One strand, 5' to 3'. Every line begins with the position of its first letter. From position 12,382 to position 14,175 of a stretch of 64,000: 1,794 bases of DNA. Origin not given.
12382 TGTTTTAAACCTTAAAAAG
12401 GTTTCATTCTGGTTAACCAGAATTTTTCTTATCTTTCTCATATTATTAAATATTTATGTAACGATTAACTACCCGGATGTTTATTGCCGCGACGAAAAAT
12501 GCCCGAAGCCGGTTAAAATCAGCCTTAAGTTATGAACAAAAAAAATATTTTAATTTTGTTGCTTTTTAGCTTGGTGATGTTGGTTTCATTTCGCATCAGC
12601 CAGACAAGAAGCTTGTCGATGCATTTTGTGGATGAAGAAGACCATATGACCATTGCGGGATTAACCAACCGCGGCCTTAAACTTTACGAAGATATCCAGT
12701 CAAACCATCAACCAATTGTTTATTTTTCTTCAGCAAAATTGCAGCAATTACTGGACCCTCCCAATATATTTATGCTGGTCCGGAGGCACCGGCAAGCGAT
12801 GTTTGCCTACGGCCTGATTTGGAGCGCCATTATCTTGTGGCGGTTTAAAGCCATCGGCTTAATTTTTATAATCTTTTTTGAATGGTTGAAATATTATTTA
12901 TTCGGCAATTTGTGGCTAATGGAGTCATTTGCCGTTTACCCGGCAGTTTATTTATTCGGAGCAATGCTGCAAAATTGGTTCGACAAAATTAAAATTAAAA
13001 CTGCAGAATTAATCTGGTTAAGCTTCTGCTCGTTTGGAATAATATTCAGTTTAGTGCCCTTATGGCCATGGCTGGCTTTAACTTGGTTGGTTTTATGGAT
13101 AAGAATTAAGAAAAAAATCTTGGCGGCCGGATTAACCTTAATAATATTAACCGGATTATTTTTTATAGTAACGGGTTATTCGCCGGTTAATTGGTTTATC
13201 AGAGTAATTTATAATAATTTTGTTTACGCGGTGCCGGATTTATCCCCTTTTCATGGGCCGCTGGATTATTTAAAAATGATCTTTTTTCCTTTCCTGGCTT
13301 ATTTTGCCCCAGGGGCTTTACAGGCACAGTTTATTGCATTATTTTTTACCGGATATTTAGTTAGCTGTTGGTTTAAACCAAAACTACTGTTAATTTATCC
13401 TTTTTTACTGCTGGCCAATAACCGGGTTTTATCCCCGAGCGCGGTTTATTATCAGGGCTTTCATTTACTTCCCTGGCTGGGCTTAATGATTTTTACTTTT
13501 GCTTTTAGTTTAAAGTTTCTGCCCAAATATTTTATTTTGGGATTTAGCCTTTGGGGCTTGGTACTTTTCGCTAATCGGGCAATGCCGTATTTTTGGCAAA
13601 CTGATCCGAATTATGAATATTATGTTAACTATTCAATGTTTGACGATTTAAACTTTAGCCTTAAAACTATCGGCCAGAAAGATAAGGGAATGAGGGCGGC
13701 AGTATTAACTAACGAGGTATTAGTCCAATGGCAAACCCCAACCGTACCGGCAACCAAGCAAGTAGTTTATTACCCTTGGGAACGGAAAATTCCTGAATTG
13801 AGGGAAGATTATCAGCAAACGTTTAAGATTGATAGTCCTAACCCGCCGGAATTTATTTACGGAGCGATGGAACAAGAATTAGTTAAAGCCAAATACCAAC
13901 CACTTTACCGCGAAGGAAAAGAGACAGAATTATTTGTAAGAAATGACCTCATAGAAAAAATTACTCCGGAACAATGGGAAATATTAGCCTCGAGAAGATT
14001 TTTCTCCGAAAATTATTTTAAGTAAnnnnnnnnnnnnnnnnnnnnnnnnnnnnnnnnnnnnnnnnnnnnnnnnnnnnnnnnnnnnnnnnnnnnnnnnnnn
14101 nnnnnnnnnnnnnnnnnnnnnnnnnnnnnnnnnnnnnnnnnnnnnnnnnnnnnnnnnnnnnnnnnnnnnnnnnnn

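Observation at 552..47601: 47-kb glycosylation super-island dominated by GT-C enzymes but lacking canonical polymerisation and initiation genes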

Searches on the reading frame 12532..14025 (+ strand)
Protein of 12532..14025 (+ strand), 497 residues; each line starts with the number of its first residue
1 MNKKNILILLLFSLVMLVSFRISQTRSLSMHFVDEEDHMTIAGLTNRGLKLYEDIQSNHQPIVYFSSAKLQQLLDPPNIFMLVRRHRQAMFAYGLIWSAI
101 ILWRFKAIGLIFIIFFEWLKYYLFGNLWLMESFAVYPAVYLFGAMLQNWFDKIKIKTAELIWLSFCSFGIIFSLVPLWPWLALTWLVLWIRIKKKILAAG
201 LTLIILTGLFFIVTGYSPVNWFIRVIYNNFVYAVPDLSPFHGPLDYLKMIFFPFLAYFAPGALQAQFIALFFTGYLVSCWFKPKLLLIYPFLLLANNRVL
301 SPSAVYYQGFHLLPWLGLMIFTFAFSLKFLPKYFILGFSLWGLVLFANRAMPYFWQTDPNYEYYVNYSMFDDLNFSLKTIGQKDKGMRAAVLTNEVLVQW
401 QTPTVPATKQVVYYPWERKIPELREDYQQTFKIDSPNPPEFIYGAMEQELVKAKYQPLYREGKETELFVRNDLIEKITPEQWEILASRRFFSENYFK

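Call 5: search_protein_families(library=pfam, proteins=[window:12532-14025:+], max_evalue=0.01)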
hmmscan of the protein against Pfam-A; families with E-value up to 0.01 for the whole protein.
window:12532-14025:+ (497 aa): 0 families

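Call 13: search_protein_families(library=ncbifam, proteins=[window:12532-14025:+], max_evalue=0.1)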
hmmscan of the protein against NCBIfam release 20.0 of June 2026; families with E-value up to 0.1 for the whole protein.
window:12532-14025:+ (497 aa): 0 families

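Call 14: search_protein_families(library=pfam, proteins=[window:12532-14025:+], max_evalue=10)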
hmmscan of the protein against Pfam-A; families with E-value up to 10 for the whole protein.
window:12532-14025:+ (497 aa): 0 families

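Call 17: find_homologous_proteins(query=window:12532-14025:+)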
Query window:12532-14025:+ (497 aa): 99 proteins with E <= 0.001 among 8000 candidates.
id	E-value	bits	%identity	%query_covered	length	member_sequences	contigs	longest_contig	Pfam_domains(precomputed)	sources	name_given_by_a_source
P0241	0.0e+0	1074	96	99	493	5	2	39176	-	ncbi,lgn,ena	ncbi:MAG: hypothetical protein AAB580_00190 [Patescibacteria group bacterium]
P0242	1.8e-281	952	84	99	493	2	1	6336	-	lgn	-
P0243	1.1e-240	818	73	95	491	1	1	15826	-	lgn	-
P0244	1.4e-234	798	69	99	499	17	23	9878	-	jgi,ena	-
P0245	1.7e-231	787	73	93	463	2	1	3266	-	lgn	-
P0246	3.8e-221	753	68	99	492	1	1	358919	-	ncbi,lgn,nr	ncbi:MAG: hypothetical protein NTZ93_02710 [Candidatus Beckwithbacteria bacterium]|nr:hypothetical p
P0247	5.7e-201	687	62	98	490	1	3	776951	-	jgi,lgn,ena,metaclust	metaclust:\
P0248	2.5e-190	652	59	99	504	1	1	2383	-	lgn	-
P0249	3.5e-180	618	58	97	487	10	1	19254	-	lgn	-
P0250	6.1e-180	617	58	99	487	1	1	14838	-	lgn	-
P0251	4.8e-179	614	58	99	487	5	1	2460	-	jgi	-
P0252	8.0e-178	610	57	98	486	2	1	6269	-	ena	-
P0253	7.1e-177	607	58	97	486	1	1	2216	-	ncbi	ncbi:MAG: hypothetical protein V1810_05195 [Candidatus Beckwithbacteria bacterium]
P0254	3.2e-174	598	57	99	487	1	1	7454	-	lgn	-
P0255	1.0e-170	587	57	96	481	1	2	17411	-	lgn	-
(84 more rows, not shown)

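Call 23: search_solved_structures(query=A2, max_evalue=10)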
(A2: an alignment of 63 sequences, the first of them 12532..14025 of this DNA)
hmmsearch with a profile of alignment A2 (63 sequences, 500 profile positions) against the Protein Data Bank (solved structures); distinct sequences matched with E-value up to 10: 1.
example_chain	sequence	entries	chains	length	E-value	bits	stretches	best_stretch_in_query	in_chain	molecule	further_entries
8zyj_A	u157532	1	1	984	0.27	13.1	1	309-354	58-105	Sodium/potassium-transporting ATPase subunit alpha-4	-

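Call 39: predict_structure(alignment_id=A2)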
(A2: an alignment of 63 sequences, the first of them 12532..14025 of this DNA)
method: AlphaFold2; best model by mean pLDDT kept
length: 497 residues; sequences in the alignment: 63
mean_pLDDT: 96.0   pTM: 0.93
mean pLDDT of the five models: 96.0, 95.6, 95.3, 94.9, 94.6
residues with pLDDT >= 90: 479; 70-90: 16; 50-70: 2; < 50: 0
segments of 3 or more residues with pLDDT < 50: none
pLDDT, mean of each block of 10 residues (from residue 1): 93 98 93 96 97 95 97 97 97 98 98 98 96 98 98 96 98 97 97 93 98 97 96 95 96 97 97 99 98 95 96 98 98 98 98 92 95 97 89 95 96 94 97 95 94 96 96 95 97 80
secondary structure, 60 per line:
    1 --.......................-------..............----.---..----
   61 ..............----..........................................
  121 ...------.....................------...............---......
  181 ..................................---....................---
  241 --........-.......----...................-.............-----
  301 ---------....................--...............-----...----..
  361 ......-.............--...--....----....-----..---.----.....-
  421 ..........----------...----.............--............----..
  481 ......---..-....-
elements in order: H3-25 H33-46 H61-74 H79-123 H130-150 H157-171 H175-214 H218-237 H243-250 H252-258 H263-281 H283-295 H310-329 H332-346 H359-366 H368-380 E388-391 H396-399 H415-419 H421-430 E441-443 H448-454 E455-460 E463-470 H471-474 H479-486 H493-496

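Call 46: find_encoding_contigs(protein=P0246, flank=10000, max_places=1)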
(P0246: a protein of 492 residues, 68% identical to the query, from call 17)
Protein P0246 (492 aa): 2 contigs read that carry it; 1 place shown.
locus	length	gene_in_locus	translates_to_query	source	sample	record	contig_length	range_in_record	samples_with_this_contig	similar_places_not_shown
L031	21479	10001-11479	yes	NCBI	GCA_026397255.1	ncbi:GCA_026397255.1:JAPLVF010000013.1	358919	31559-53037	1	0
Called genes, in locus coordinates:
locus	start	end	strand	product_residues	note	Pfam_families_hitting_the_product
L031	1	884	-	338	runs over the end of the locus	PF20706:GT4-conflict (faint), PF13692:Glyco_trans_1_4, PF00534:Glycos_transf_1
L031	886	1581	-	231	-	PF00535:Glycos_transf_2, PF10111:Glyco_tranf_2_2 (faint), PF13641:Glyco_tranf_2_3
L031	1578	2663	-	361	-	PF13439:Glyco_transf_4, PF20706:GT4-conflict, PF00534:Glycos_transf_1, PF13692:Glyco_trans_1_4, PF13524:Glyco_trans_1_2 (faint)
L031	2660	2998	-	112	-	PF10066:DUF2304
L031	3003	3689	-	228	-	PF00535:Glycos_transf_2, PF13641:Glyco_tranf_2_3 (weak)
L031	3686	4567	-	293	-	PF01073:3Beta_HSD, PF01370:Epimerase, PF02719:Polysacc_synt_2, PF04321:RmlD_sub_bind, PF13460:NAD_binding_10, PF16363:GDP_Man_Dehyd, PF07993:NAD_binding_4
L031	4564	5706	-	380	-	-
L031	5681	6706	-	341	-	PF13439:Glyco_transf_4, PF00534:Glycos_transf_1, PF13692:Glyco_trans_1_4, PF13524:Glyco_trans_1_2 (weak), PF20706:GT4-conflict (weak)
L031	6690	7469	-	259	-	PF00535:Glycos_transf_2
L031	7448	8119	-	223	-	PF00535:Glycos_transf_2, PF10111:Glyco_tranf_2_2 (weak), PF13641:Glyco_tranf_2_3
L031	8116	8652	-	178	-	-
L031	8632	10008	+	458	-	PF13231:PMT_2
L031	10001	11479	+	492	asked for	-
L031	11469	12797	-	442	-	-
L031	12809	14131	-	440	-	-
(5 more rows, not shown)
